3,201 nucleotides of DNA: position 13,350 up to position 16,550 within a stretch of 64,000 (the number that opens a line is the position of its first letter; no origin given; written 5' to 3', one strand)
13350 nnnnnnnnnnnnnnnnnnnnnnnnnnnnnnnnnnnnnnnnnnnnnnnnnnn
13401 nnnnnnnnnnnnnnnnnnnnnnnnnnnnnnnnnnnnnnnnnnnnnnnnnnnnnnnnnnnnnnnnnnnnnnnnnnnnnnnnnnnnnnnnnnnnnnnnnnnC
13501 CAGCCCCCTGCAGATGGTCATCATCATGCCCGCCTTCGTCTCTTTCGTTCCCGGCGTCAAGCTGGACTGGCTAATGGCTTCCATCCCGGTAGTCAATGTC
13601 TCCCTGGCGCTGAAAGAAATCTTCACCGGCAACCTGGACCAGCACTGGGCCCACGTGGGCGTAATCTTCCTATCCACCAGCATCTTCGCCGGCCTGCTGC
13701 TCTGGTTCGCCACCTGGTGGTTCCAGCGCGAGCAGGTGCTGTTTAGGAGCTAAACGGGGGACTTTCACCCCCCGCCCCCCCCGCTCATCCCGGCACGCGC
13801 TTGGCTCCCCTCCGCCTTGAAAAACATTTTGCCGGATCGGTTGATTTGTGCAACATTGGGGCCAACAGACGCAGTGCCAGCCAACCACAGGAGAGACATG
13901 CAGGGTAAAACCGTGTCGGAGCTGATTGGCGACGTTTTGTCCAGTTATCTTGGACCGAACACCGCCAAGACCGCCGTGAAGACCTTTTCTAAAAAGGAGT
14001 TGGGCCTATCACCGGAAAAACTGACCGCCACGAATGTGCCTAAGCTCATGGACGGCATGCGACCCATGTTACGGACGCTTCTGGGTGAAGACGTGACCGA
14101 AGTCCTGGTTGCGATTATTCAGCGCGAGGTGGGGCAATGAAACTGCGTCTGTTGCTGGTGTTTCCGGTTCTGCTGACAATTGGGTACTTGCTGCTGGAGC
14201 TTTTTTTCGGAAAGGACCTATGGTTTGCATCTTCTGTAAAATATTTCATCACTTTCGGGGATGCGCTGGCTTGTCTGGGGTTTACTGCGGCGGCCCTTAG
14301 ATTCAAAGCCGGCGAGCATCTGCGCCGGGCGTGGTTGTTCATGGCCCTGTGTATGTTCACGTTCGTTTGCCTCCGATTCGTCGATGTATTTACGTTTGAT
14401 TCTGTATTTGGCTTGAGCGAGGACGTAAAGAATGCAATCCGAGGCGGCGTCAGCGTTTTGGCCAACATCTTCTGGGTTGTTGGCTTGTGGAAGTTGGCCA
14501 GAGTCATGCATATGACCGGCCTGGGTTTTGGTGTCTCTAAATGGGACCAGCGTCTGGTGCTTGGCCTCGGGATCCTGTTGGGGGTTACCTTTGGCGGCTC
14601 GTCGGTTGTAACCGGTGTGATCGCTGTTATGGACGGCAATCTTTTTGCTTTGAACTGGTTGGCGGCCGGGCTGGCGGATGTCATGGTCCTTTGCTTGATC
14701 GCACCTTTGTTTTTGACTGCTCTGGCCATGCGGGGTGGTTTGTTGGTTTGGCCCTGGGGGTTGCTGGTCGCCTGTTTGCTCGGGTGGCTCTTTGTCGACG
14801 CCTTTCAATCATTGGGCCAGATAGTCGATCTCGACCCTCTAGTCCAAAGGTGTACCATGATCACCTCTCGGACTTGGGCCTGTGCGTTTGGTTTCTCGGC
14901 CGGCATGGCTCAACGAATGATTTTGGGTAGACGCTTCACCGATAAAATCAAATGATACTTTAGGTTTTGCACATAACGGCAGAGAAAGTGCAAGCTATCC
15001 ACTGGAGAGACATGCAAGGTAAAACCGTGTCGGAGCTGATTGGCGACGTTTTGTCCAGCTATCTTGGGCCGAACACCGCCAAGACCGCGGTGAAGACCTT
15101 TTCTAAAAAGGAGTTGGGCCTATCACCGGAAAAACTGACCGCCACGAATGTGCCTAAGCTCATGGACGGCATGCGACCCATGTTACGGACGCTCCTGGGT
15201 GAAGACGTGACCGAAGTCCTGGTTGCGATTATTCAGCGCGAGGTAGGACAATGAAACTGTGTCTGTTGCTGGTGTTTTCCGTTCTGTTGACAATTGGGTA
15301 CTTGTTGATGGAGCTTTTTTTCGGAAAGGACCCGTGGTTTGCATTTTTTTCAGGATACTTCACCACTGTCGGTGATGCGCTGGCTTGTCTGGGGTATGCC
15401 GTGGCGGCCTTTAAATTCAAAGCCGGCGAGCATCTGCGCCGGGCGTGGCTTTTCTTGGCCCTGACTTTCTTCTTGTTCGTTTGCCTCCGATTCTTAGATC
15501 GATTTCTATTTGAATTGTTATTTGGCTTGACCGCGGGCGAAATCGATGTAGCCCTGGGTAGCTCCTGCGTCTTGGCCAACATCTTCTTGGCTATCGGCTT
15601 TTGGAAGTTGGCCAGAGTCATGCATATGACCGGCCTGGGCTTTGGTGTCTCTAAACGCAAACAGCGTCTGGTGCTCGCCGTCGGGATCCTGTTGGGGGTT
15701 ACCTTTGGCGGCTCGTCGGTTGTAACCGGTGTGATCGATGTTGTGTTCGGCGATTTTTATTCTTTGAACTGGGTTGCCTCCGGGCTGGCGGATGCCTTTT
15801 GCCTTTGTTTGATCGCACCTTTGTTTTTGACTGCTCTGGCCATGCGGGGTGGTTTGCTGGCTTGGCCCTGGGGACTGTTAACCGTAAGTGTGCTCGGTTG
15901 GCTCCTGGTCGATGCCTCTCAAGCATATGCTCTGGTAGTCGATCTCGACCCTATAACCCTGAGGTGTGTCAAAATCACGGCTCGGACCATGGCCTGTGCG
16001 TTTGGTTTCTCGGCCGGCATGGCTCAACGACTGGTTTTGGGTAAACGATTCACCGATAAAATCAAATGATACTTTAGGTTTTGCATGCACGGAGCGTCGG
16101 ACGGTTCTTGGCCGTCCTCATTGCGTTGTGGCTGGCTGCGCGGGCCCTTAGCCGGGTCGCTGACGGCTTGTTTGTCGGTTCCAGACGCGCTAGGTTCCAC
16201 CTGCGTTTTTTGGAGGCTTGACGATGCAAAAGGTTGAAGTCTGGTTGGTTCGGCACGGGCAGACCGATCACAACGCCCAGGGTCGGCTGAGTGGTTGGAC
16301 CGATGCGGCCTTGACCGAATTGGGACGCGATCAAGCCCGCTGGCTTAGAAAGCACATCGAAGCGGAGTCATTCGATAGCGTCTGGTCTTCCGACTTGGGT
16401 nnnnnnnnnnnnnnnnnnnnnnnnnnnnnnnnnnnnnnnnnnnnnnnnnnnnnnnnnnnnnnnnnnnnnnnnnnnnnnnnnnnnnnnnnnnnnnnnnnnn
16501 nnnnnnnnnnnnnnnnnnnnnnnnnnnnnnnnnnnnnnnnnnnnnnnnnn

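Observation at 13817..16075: Tandemly duplicated two-gene cassette: invariant 80-aa protein + diverging 8-TM membrane protein, downstream of a thioesterase-ABC exporter operon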

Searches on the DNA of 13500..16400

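Call 111: search_rna_families(source=window, start=13500, end=16400, threshold=evalue, max_evalue=1)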
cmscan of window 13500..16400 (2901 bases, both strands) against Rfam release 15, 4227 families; matches with E-value up to 1: 0.
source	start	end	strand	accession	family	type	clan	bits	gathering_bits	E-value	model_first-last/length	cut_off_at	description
